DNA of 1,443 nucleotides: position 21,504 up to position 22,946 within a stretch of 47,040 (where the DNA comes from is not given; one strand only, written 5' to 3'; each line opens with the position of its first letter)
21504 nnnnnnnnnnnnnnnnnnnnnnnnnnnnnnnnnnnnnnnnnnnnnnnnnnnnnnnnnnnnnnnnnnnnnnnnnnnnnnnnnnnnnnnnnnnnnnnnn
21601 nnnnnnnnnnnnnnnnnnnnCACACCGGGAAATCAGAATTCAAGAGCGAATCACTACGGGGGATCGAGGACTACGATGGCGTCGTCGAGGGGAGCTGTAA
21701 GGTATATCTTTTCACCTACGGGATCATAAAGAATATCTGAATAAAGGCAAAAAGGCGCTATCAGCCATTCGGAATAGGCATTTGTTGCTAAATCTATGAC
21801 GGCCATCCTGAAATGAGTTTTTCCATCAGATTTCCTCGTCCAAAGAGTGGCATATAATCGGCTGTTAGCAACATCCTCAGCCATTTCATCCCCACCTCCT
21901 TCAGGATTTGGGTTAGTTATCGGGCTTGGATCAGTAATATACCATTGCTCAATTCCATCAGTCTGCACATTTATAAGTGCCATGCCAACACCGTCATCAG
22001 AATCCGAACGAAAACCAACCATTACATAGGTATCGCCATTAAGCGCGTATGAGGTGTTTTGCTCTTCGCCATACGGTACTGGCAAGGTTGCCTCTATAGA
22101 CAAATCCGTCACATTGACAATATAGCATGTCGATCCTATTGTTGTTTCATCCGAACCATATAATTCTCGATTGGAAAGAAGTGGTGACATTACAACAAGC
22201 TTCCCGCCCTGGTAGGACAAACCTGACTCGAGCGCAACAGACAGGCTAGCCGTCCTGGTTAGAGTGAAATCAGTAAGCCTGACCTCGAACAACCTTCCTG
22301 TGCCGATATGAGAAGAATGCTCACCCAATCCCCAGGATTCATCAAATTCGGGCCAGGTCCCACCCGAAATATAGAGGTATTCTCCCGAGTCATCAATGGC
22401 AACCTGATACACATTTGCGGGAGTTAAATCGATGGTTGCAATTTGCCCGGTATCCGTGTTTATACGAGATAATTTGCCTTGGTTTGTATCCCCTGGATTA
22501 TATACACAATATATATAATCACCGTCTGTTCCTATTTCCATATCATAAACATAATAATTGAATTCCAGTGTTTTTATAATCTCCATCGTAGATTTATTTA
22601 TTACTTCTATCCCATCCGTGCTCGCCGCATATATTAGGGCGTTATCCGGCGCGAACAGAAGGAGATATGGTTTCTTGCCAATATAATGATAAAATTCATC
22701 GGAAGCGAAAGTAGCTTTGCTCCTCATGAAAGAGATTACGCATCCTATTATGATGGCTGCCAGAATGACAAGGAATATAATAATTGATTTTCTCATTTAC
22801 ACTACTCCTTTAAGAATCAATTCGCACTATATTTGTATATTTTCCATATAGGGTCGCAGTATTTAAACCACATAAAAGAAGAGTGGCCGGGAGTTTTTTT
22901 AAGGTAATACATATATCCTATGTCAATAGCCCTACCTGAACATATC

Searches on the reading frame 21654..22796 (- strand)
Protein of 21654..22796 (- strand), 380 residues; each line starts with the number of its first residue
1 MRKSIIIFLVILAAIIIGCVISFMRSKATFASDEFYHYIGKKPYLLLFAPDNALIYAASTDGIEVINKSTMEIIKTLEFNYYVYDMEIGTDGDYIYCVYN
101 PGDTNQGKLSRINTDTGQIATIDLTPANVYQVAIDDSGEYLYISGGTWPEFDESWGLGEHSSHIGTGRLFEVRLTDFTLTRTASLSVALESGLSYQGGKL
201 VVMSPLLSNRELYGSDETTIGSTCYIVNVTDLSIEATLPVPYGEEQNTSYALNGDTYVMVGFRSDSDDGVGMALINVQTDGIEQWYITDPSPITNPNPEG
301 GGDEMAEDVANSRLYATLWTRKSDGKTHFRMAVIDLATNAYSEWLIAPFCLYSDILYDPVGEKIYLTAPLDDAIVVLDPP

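Call 3: search_protein_families(library=pfam, proteins=[window:21654-22796:-], max_evalue=1)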
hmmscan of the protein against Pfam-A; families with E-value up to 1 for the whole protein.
window:21654-22796:- (380 aa): 4 families
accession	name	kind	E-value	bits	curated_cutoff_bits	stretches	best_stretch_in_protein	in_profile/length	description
PF16819.11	DUF5074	-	2.6e-05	23.9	27.2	1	53-125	154-224/353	Domain of unknown function (DUF5074)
PF25174.1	Beta-prop_THOC3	-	0.00013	21.5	305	1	46-145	94-190/272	THOC3 beta-propeller domain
PF25172.1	Beta-prop_WDR3_2nd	-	0.0096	15.6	140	1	47-142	6-96/293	WDR3 second beta-propeller domain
PF06453.16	LT-IIB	-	0.67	10.3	25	1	63-102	30-67/122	Type II heat-labile enterotoxin , B subunit (LT-IIB)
